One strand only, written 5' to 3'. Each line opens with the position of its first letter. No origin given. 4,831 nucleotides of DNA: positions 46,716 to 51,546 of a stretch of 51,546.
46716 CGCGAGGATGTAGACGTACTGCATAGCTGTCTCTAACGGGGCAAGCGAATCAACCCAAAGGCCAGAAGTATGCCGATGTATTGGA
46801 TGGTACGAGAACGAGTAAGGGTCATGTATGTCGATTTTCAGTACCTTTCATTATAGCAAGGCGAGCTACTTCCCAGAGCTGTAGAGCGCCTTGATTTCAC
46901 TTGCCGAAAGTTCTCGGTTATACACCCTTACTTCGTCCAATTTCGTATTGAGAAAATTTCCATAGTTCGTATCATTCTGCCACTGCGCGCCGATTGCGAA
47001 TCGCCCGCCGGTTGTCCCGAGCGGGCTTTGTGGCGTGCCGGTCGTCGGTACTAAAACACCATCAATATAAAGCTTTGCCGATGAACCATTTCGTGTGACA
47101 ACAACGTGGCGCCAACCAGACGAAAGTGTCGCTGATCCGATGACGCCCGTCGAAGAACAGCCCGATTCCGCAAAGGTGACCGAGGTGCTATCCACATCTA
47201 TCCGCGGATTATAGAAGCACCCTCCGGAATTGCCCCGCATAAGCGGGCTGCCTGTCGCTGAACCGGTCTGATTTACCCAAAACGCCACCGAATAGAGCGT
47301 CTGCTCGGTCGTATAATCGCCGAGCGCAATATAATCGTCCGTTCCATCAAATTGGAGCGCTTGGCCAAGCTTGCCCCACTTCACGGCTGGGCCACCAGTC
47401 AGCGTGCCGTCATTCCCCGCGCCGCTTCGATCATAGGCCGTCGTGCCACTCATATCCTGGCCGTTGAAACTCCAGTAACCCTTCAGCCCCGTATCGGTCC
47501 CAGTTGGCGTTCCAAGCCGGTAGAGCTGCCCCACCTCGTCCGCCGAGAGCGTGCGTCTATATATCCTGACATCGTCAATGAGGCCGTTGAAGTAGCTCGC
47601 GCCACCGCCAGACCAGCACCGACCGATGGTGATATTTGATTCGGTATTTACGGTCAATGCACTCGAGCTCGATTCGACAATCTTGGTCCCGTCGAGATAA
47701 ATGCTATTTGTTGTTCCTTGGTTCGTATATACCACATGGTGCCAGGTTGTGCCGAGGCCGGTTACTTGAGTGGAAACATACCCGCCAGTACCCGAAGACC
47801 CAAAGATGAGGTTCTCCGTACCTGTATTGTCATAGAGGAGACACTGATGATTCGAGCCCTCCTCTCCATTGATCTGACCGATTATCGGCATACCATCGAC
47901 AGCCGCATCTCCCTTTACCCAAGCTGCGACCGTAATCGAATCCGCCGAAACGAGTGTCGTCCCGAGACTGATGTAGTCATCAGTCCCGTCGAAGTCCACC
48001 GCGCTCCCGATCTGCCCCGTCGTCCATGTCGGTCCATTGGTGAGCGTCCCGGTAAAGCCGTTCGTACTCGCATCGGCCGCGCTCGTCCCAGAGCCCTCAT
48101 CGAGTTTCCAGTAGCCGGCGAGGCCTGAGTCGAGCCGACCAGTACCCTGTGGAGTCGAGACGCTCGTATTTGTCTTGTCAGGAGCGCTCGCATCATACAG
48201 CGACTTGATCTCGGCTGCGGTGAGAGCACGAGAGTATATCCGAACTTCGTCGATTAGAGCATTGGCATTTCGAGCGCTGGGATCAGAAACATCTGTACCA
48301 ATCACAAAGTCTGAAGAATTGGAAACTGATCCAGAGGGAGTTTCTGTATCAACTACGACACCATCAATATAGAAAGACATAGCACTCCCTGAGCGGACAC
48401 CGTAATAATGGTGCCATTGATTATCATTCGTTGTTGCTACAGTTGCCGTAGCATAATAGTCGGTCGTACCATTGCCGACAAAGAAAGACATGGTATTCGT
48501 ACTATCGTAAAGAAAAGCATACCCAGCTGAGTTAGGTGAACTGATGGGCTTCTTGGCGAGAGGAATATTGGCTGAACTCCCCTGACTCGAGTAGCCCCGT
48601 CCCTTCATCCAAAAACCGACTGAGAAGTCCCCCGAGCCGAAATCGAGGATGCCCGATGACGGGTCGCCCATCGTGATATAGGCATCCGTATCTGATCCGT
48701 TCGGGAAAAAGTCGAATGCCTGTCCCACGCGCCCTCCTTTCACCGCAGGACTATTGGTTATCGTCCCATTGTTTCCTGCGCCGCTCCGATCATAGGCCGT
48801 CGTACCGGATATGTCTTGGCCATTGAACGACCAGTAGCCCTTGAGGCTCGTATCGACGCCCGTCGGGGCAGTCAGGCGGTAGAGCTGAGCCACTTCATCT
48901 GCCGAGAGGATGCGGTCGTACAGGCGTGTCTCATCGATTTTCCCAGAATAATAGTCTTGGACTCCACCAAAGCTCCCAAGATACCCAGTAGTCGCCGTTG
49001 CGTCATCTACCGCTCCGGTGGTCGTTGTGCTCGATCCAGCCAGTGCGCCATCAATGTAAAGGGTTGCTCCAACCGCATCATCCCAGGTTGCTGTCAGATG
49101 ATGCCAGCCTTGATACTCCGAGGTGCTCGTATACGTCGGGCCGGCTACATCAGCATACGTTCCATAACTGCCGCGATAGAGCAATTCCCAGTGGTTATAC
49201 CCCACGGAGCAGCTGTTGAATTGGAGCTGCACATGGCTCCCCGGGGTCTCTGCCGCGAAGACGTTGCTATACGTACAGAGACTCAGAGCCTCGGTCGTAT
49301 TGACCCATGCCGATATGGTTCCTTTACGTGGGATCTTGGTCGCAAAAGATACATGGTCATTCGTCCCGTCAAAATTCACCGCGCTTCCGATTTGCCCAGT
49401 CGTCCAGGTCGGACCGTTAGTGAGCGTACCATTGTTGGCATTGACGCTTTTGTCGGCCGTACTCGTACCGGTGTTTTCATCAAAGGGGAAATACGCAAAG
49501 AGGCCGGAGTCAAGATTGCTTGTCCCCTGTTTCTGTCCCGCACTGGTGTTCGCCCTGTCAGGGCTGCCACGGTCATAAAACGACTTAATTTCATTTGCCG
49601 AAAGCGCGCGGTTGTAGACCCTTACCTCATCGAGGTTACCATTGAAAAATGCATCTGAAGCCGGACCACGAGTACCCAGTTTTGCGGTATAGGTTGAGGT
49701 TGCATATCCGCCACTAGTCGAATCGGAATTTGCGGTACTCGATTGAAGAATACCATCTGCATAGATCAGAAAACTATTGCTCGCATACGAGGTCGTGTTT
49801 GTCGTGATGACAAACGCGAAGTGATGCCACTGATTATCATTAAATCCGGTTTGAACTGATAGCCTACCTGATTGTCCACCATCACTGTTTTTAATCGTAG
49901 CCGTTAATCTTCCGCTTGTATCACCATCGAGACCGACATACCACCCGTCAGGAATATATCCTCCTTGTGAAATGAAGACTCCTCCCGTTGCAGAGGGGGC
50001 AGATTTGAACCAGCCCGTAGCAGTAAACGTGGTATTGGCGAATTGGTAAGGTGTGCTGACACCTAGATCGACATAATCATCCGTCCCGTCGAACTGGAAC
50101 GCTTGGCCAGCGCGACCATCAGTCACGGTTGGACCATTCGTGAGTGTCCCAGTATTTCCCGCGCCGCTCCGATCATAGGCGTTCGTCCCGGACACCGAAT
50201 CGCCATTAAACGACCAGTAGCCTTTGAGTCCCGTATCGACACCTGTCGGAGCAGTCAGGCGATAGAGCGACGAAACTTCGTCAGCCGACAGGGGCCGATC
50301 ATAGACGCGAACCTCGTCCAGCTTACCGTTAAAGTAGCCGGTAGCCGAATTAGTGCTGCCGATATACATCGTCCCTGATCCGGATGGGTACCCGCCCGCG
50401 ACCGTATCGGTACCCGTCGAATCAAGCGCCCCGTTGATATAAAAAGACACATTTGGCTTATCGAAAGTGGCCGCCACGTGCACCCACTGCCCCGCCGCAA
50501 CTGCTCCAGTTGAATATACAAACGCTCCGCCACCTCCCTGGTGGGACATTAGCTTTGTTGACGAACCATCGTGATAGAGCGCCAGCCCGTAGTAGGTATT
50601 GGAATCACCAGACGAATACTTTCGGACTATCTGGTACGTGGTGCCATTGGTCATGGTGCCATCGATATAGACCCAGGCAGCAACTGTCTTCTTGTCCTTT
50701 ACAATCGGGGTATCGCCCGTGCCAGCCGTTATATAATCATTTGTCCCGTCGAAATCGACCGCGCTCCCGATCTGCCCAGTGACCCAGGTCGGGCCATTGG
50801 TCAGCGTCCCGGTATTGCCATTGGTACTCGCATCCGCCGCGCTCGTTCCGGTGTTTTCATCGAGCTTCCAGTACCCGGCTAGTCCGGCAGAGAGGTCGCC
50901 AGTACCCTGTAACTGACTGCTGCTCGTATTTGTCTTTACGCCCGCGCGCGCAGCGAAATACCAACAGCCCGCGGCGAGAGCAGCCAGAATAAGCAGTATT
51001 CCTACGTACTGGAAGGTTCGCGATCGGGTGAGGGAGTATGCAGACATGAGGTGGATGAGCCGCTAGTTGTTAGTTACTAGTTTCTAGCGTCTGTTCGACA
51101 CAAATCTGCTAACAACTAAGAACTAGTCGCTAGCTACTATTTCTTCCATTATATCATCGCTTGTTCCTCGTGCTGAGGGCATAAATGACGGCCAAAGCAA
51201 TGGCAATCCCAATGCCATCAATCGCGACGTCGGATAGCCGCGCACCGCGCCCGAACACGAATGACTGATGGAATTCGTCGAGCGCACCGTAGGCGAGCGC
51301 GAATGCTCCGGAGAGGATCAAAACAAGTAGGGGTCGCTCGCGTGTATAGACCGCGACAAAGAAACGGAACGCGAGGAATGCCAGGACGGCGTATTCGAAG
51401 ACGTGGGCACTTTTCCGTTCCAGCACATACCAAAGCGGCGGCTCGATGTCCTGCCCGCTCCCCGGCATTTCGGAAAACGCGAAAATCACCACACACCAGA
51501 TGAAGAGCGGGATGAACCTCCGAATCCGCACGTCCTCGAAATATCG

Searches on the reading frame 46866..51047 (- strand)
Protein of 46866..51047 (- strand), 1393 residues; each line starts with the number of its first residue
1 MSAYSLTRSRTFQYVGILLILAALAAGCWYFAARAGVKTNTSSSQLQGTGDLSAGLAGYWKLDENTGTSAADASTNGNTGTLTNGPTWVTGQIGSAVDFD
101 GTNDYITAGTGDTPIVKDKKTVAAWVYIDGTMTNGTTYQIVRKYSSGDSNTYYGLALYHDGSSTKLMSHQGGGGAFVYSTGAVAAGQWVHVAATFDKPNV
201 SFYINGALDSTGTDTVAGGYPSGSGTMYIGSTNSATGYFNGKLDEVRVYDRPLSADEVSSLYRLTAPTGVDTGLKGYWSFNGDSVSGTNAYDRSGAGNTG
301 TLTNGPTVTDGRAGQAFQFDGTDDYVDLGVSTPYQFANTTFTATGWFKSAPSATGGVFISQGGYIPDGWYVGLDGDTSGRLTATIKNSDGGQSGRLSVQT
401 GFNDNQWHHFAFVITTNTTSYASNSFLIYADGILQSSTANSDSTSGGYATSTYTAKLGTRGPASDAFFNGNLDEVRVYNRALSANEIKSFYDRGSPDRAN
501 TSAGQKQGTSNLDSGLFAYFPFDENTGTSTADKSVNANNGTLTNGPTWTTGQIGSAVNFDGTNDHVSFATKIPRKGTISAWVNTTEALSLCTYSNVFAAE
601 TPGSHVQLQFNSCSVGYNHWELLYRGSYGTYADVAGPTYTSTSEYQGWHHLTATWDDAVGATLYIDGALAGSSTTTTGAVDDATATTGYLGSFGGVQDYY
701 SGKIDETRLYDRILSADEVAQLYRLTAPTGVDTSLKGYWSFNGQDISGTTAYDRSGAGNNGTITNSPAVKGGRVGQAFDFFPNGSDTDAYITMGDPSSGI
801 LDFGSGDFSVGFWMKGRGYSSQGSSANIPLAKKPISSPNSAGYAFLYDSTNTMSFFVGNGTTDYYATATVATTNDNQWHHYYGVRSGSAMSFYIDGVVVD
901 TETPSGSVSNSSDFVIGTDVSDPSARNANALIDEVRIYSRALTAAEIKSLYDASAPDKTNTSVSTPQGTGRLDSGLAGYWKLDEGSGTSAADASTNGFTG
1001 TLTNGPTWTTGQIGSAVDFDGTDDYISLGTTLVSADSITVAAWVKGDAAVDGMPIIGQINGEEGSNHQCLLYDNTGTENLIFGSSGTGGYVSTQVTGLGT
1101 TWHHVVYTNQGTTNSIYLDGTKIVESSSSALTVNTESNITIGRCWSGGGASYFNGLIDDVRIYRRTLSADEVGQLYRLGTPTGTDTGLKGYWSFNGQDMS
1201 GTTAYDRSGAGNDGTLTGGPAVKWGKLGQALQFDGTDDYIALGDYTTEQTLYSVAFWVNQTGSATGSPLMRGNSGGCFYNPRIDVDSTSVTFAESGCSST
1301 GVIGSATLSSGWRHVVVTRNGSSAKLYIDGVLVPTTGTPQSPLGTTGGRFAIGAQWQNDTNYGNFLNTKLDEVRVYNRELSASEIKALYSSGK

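Call 11: search_protein_families(library=pfam, proteins=[window:46866-51047:-], max_evalue=0.01)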
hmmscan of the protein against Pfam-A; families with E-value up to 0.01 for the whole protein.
window:46866-51047:- (1393 aa): 6 families
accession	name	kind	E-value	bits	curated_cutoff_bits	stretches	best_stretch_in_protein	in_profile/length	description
PF13385.13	Laminin_G_3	-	1.5e-145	480.1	27.6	6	100-259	1-151/151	Concanavalin A-like lectin/glucanases superfamily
PF02210.31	Laminin_G_2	-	1.8e-22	80.5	22.9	1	378-477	27-123/126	Laminin G domain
PF22925.3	TS_C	-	2.5e-16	60.3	27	0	1052-1169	84-201/202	Trans-sialidase, C-terminal domain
PF02973.23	Sialidase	-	2.1e-09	37.6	26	0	463-489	157-183/189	Sialidase, N-terminal domain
PF00354.24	Pentaxin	-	8.8e-09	35.8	25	1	629-725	66-169/194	Pentaxin family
PF00054.30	Laminin_G_1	-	1.1e-08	35.8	24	0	151-233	20-101/131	Laminin G domain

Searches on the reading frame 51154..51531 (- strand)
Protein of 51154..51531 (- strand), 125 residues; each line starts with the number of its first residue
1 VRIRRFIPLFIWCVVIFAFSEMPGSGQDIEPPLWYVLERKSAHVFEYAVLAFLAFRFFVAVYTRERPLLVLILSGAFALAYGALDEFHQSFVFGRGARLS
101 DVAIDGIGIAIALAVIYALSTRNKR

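Call 11: search_protein_families(library=pfam, proteins=[window:51154-51531:-], max_evalue=0.01)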
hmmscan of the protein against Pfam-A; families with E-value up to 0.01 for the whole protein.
window:51154-51531:- (125 aa): 1 family
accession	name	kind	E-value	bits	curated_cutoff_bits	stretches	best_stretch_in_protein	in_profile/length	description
PF04892.17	VanZ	-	1.9e-10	41.8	30.1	1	7-118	3-124/126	VanZ like family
